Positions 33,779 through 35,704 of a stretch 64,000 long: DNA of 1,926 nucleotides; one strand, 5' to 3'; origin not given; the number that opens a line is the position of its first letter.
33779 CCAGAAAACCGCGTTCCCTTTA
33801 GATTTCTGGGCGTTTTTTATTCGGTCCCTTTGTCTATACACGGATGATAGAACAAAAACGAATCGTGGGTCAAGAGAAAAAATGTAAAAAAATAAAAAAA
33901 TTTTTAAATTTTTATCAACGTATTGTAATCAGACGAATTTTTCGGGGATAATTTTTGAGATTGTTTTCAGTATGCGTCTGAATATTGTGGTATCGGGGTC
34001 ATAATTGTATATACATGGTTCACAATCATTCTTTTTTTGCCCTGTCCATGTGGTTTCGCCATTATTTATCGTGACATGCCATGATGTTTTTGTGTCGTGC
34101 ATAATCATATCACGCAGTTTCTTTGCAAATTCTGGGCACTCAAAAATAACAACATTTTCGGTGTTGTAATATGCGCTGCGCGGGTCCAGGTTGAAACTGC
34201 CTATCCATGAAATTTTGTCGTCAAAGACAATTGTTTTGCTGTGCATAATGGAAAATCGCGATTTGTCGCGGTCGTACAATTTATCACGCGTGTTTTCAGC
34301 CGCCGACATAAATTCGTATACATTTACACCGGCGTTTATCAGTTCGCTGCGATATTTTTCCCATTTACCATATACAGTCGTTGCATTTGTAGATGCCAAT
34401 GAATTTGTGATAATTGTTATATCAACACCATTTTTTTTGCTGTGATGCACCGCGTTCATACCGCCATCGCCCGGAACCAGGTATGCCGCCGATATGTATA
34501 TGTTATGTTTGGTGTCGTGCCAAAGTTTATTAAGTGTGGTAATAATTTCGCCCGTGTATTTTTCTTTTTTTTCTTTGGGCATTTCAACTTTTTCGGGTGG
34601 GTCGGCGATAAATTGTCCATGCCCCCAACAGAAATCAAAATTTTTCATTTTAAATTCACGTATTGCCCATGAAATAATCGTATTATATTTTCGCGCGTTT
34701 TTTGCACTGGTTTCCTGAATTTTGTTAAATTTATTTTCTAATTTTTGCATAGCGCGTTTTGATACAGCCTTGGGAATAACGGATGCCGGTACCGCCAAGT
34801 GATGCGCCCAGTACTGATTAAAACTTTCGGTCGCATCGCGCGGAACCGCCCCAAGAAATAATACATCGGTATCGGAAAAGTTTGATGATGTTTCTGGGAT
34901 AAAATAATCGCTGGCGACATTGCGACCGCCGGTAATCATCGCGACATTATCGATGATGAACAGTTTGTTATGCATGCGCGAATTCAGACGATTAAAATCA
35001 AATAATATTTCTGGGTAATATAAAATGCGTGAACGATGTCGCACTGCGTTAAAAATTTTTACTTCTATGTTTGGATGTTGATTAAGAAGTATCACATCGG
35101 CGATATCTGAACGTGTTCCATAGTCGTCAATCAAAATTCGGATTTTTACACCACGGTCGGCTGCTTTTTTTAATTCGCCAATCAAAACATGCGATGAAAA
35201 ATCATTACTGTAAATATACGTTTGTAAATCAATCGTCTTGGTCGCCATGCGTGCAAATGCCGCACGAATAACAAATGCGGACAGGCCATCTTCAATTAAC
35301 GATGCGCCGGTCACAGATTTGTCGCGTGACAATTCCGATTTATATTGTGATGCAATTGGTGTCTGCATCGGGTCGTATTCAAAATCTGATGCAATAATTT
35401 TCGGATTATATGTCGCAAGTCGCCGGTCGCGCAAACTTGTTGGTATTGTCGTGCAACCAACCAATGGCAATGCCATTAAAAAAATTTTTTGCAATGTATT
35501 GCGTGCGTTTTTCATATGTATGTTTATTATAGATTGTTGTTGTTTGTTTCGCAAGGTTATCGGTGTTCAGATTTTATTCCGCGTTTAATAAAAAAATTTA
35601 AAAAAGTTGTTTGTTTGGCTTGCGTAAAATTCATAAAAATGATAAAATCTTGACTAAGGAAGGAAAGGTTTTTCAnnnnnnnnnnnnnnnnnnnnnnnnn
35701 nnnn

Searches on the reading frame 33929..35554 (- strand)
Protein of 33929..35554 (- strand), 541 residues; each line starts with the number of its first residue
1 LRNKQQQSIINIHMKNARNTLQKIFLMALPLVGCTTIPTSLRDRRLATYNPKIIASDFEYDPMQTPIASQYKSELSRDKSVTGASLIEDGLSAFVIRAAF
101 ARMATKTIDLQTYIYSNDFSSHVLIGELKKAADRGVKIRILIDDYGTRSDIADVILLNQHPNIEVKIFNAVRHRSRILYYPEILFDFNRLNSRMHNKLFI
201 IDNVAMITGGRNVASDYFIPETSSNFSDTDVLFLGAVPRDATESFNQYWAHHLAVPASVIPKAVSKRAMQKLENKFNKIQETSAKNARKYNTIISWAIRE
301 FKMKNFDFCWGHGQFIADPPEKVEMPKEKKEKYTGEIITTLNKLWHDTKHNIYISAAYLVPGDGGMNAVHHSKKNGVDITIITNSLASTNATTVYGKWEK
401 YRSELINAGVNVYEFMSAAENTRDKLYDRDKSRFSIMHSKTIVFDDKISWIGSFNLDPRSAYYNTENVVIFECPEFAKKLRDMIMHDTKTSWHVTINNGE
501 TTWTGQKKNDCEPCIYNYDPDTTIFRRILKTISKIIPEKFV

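Call 6: search_protein_families(library=ncbifam, proteins=[window:33929-35554:-], max_evalue=1)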
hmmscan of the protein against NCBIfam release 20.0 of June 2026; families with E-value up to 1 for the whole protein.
window:33929-35554:- (541 aa): 9 families
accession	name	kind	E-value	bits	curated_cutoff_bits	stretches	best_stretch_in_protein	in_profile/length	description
TIGR04265.1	bac_cardiolipin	equivalog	4.8e-30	104.9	290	2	341-495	323-458/483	cardiolipin synthase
NF008427.0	PRK11263.1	equivalog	5.9e-23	81.6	281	1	86-488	13-340/409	cardiolipin synthase ClsB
NF009107.0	PRK12452.1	equivalog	1.4e-15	57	787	2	340-497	348-486/509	cardiolipin synthase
NF010492.0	PRK13912.1-3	equivalog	1.3e-13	50.9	297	2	324-481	27-165/178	nuclease NucT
NF038319.1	DISARM_DrmC_I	equivalog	3.5e-11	43.1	133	2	333-483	91-230/236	DISARM system phospholipase D-like protein DrmC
NF010491.0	PRK13912.1-2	equivalog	5.2e-06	26.4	225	2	427-469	113-154/180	nuclease NucT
NF010493.0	PRK13912.1-4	equivalog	1.2e-05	25.4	351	2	112-215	45-135/171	nuclease NucT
NF006946.0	PRK09428.1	equivalog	0.0043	16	314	1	437-474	356-393/451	CDP-diacylglycerol--serine O-phosphatidyltransferase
NF010490.0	PRK13912.1-1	equivalog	0.034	14.2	211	1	114-151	48-85/159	nuclease NucT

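Call 19: search_protein_families(library=pfam, proteins=[window:33929-35554:-], max_evalue=0.1)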
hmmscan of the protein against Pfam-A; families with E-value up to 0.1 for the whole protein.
window:33929-35554:- (541 aa): 4 families
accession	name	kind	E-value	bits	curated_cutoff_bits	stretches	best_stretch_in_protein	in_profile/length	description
PF13091.12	PLDc_2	-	4.7e-36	124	27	2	347-484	7-128/132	PLD-like domain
PF00614.28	PLDc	-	3e-07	30.6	21.9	1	437-460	5-28/28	Phospholipase D Active site motif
PF10843.13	RGI1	-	0.012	15.8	25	1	268-332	87-150/194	Respiratory growth induced protein 1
PF13090.12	PP_kinase_C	-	0.054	13.4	25.8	0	111-143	30-62/172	Polyphosphate kinase C-terminal domain 2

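Call 47: search_solved_structures(query=window:33929-35515:-, max_evalue=0.001)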
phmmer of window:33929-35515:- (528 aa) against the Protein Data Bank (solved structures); distinct sequences matched with E-value up to 0.001: 4.
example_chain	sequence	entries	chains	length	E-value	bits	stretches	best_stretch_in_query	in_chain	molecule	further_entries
7e0m_A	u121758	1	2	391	4.5e-08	35.8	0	91-173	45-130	Phospholipase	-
9lvn_A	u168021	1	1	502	0.00038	22.8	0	90-237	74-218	Phospholipase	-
1byr_A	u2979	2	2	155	0.00062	22.1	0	416-467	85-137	PROTEIN (ENDONUCLEASE)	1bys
8ctq_A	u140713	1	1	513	0.00087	21.6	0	90-236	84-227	Phospholipase D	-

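Call 74: find_homologous_proteins(query=window:33929-35515:-, max_evalue=1e-10)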
Query window:33929-35515:- (528 aa): 3341 proteins with E <= 1e-10 among 8000 candidates; the best 120 are listed.
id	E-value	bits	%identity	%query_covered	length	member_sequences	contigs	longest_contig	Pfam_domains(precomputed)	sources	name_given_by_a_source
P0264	0.0e+0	1125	93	100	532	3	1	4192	PF13091.13,PF00614.29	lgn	-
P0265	0.0e+0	1107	91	100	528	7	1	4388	PF13091.13,PF00614.29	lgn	-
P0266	3.4e-296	1001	83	99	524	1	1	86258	PF13091.13,PF00614.29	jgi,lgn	jgi:phosphatidylserine/phosphatidylglycerophosphate/cardiolipin synthase-like enzyme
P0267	2.0e-281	952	77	99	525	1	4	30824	PF13091.13,PF00614.29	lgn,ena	-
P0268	1.9e-261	887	73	99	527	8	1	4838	PF13091.13,PF00614.29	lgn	-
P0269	1.9e-260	883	73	98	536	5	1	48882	PF13091.13,PF00614.29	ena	-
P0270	7.2e-260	881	73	98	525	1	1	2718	PF13091.13,PF00614.29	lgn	-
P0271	1.9e-258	877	73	98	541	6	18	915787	PF13091.13,PF00614.29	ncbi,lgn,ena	-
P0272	9.7e-258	874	73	98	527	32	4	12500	PF13091.13,PF00614.29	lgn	-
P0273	9.8e-258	874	72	98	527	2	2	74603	PF13091.13,PF00614.29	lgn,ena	-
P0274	9.9e-258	874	73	98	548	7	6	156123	PF13091.13,PF00614.29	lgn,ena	-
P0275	2.2e-257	873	72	98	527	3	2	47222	PF13091.13,PF00614.29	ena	-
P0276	2.8e-257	873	72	98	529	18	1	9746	PF13091.13,PF00614.29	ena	-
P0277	1.1e-255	868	72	98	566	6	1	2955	PF13091.13,PF00614.29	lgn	-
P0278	1.5e-255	867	72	98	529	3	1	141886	PF13091.13,PF00614.29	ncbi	-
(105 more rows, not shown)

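Call 77: search_protein_families(library=padloc, proteins=[window:33929-35515:-], max_evalue=0.01)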
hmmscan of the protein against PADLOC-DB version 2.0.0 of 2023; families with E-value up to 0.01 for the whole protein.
window:33929-35515:- (528 aa): 17 families
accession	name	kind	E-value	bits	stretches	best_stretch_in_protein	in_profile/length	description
PDLC02614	DrmC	-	1e-10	39.6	2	68-200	9-120/153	DrmC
PDLC03924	MkoC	-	3.6e-09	33.3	1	325-467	994-1125/1136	-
PDLC02597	DrmC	-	5.1e-08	31.1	1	419-471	180-232/242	DrmC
PDLC02607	DrmC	-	8e-08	29.9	1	105-200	133-222/265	DrmC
PDLC03922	MkoB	-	1.9e-06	25.4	1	111-200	343-417/610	-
PDLC02585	DrmC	-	2.8e-06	25.1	1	350-469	132-239/253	DrmC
PDLC02606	DrmC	-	3.2e-06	25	1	348-470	59-169/182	DrmC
PDLC02611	DrmC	-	8.2e-06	24.1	0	412-471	65-126/138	DrmC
PDLC02588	DrmC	-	1.6e-05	22.7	0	416-471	185-240/256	DrmC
PDLC02616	DrmC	-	5.3e-05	20.9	1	329-472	87-213/224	DrmC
PDLC02592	DrmC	-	5.5e-05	21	0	407-453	159-204/234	DrmC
PDLC02612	DrmC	-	0.00054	17.6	0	415-470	165-220/235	DrmC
PDLC02605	DrmC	-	0.00061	17.5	1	328-474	120-259/270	DrmC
PDLC02604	DrmC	-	0.00091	17.7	0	413-459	18-67/92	DrmC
PDLC02602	DrmC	-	0.005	13.9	0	354-459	137-233/381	DrmC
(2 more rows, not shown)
